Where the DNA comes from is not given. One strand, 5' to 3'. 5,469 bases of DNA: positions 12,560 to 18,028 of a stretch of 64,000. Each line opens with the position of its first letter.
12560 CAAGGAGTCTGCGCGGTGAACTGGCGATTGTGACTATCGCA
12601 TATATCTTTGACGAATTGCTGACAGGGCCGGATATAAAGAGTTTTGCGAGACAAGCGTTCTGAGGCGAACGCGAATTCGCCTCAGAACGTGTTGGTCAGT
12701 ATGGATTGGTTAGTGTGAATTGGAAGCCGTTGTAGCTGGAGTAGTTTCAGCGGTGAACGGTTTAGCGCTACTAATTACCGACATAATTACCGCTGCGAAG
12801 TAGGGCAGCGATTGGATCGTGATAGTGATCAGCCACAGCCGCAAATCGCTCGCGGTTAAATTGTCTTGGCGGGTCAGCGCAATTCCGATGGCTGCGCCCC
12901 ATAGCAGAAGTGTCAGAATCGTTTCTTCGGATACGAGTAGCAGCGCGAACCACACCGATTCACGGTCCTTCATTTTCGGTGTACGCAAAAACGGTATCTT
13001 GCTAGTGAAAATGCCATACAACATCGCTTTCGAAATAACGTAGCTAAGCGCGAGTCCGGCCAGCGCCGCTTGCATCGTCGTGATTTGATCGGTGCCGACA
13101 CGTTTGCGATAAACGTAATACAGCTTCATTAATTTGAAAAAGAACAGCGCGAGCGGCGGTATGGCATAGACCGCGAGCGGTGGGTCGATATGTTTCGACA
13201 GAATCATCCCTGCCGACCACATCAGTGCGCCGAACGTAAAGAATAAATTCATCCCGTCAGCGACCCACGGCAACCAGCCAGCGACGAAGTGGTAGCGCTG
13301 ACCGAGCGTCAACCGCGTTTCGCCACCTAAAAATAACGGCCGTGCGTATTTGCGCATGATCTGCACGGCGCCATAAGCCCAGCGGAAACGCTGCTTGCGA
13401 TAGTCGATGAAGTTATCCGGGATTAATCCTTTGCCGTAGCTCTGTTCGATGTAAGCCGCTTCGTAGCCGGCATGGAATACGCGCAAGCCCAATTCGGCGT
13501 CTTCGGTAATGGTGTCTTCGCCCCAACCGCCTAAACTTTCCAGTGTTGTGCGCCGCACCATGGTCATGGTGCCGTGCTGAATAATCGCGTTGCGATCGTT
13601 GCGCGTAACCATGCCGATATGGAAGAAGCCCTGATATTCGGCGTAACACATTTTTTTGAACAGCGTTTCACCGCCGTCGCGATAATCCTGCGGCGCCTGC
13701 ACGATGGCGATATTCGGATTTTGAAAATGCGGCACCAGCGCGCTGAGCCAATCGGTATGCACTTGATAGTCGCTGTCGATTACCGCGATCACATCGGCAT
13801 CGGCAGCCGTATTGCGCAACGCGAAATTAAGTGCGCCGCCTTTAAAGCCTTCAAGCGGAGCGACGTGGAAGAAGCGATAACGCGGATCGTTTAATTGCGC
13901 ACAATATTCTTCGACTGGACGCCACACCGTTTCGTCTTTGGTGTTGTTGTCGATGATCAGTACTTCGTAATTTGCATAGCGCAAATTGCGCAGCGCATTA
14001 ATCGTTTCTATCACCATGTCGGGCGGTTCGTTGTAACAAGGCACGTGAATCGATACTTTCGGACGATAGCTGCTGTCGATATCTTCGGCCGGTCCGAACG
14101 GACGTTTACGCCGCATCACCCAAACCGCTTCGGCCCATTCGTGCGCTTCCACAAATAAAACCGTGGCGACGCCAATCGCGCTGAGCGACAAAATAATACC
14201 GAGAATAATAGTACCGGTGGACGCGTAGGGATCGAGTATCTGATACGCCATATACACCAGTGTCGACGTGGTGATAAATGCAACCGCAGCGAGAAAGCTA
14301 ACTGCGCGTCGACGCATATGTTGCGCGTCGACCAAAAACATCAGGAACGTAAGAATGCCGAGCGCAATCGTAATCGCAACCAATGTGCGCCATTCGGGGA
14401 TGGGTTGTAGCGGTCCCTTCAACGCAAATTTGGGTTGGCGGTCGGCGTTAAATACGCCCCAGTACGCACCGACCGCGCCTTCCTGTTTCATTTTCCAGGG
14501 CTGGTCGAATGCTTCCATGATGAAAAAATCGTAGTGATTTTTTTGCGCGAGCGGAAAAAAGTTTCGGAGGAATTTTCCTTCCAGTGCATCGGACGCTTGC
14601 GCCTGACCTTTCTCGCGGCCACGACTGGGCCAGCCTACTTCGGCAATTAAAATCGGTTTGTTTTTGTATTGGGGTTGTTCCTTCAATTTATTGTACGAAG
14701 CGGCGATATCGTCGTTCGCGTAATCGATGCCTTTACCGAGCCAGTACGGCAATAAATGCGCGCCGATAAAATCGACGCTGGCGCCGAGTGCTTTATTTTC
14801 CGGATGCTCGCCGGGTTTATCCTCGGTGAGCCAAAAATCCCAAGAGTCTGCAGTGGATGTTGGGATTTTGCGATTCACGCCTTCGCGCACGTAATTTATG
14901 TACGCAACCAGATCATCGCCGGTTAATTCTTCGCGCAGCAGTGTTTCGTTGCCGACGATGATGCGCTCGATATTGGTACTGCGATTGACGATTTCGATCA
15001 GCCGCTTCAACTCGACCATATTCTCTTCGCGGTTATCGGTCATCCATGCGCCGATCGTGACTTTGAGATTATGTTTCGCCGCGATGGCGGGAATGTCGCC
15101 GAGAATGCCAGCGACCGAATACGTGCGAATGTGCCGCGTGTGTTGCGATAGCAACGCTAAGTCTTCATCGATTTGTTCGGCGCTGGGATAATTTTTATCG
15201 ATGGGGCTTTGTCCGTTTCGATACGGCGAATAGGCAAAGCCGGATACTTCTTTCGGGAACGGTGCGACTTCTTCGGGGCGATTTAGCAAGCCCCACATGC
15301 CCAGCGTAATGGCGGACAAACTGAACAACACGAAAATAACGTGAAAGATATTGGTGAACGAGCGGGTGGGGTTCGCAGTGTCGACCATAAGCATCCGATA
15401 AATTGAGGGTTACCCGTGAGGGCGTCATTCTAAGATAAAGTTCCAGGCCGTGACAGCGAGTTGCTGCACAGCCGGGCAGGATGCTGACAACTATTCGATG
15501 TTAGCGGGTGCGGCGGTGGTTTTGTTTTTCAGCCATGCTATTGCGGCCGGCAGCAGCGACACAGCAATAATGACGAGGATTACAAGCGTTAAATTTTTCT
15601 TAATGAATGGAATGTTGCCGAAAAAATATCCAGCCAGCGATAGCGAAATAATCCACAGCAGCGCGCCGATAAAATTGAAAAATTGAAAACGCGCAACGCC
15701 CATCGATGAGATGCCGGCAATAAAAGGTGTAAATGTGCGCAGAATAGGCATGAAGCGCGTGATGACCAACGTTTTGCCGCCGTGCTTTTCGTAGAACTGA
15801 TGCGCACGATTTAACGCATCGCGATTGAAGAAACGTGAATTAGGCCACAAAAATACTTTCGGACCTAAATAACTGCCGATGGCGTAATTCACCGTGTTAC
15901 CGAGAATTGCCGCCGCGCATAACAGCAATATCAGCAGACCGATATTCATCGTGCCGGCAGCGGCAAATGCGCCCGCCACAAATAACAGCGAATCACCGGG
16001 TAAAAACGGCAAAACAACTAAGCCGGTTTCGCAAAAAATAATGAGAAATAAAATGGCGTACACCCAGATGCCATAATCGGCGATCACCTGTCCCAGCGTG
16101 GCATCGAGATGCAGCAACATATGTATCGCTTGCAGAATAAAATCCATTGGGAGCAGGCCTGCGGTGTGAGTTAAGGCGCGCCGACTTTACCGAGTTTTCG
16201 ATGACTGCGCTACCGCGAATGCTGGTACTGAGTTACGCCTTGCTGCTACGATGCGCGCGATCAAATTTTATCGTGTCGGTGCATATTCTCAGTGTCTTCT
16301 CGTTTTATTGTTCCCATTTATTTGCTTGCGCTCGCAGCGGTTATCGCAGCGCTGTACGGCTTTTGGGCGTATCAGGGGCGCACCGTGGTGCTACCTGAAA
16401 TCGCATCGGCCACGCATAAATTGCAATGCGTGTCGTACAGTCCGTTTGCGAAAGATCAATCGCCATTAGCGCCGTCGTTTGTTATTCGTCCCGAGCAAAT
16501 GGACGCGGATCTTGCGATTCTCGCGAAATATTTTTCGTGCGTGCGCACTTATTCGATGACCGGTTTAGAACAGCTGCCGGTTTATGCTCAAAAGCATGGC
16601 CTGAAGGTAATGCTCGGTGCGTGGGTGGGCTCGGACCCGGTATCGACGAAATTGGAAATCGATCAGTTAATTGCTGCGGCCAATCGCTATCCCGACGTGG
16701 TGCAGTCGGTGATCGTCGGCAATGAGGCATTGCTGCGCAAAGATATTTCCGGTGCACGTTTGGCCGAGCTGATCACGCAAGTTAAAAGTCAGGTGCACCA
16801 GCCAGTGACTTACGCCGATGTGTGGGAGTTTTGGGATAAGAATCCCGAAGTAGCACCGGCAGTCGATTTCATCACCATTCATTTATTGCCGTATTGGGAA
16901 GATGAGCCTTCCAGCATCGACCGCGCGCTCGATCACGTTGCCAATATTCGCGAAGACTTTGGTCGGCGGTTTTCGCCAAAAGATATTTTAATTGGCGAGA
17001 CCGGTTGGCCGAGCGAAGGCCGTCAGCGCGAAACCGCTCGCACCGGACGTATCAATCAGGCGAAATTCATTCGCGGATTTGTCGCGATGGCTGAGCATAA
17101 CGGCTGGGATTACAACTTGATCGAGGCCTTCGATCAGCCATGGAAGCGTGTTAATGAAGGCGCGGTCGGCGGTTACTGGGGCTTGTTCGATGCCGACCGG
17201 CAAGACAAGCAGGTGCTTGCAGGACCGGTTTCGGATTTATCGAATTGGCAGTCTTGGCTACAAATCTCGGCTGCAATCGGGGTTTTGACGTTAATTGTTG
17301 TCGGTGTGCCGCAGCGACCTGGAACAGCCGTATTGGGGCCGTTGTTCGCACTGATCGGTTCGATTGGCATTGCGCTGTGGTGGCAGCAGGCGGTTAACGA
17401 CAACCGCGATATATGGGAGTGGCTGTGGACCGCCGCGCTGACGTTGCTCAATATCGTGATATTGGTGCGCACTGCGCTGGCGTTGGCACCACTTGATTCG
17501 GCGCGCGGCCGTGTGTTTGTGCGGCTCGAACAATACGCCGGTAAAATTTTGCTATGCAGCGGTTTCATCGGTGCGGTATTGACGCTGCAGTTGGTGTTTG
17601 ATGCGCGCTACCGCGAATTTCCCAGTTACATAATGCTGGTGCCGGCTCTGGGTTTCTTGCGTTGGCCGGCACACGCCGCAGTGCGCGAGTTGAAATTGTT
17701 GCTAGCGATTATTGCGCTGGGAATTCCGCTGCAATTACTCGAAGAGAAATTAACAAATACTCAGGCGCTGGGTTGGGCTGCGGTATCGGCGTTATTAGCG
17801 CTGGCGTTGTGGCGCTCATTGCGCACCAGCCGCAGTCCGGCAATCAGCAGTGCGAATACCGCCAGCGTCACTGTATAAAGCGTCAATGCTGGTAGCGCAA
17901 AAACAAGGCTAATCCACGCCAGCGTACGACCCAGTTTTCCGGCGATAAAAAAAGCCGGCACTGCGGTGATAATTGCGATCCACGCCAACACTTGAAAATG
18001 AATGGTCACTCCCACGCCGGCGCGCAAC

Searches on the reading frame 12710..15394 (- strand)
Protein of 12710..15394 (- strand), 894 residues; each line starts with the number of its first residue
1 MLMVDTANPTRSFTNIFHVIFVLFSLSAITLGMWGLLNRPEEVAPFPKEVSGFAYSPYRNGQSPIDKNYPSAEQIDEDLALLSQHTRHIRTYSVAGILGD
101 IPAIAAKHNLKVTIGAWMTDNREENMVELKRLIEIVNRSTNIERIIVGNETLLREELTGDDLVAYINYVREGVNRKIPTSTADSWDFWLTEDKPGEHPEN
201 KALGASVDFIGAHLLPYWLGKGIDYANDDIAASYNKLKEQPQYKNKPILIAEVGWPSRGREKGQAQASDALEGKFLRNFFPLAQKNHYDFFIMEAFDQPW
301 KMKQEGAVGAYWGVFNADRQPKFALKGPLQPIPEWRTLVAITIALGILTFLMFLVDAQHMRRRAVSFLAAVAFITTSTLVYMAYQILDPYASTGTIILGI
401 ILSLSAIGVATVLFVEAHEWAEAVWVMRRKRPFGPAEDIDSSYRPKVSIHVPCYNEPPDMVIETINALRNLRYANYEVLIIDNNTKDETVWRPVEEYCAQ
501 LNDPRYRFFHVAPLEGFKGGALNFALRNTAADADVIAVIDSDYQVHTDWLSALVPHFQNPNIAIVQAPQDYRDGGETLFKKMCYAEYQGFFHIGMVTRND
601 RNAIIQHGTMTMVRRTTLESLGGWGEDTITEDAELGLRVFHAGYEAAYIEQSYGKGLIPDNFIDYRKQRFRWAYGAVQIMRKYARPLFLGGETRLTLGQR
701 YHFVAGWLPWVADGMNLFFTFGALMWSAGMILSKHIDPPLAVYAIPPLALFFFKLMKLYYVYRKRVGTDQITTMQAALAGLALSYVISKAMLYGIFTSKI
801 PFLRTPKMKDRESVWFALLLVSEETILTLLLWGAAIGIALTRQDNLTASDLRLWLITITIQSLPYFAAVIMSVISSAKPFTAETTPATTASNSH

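Call 44: search_protein_families(library=pfam, proteins=[window:12710-15394:-], max_evalue=0.00001)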
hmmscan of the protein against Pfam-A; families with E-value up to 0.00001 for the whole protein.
window:12710-15394:- (894 aa): 6 families
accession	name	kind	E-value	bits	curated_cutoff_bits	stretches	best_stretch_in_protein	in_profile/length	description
PF00535.33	Glycos_transf_2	-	7.7e-27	94.7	23.3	1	448-621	1-167/168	Glycosyl transferase family 2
PF13632.12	Glyco_trans_2_3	-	8.6e-26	91.4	27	1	536-734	2-179/198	Glycosyl transferase family group 2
PF13641.12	Glyco_tranf_2_3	-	3.2e-25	89.9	27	1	445-675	1-230/230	Glycosyltransferase like family 2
PF13506.12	Glyco_transf_21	-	1.1e-10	41.7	21.7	1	528-673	26-173/174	Glycosyl transferase family 21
PF00332.24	Glyco_hydro_17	-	1.1e-08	35.5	28.2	0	228-326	206-305/306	Glycosyl hydrolases family 17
PF03552.20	Cellulose_synt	-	3.1e-06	26.5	24.7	1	623-743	416-539/722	Cellulose synthase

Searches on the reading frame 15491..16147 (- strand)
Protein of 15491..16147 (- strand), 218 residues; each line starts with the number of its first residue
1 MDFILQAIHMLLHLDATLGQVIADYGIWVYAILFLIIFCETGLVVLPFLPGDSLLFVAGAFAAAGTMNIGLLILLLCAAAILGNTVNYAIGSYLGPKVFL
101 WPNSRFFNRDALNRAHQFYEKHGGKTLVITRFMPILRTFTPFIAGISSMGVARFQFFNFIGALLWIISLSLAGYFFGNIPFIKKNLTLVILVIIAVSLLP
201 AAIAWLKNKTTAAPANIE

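Call 44: search_protein_families(library=pfam, proteins=[window:15491-16147:-], max_evalue=0.00001)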
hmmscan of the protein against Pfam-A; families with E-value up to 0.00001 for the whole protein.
window:15491-16147:- (218 aa): 1 family
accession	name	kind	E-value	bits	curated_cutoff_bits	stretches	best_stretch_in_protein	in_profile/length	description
PF09335.16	VTT_dom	-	2.6e-19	70.3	33.9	1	49-174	1-122/123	VTT domain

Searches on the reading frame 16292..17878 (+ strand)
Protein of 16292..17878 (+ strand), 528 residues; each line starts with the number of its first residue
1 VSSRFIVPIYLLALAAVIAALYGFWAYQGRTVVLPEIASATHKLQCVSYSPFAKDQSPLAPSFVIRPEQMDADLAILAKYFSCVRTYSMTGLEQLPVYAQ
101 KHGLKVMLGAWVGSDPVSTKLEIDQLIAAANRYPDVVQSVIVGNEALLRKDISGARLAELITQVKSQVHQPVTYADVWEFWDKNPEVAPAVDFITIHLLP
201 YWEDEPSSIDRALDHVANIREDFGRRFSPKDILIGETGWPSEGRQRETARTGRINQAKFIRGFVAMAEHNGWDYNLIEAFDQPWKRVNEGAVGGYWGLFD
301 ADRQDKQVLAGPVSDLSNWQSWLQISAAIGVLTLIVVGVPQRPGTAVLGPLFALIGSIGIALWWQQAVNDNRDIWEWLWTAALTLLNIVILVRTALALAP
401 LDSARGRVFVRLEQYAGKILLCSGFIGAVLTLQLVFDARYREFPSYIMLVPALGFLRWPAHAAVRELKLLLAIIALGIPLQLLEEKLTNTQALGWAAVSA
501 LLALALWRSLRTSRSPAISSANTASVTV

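Call 44: search_protein_families(library=pfam, proteins=[window:16292-17878:+], max_evalue=0.00001)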
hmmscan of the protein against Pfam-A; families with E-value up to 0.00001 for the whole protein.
window:16292-17878:+ (528 aa): 1 family
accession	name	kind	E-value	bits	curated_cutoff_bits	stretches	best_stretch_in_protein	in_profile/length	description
PF00332.24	Glyco_hydro_17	-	1.4e-07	31.9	28.2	1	209-306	205-301/306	Glycosyl hydrolases family 17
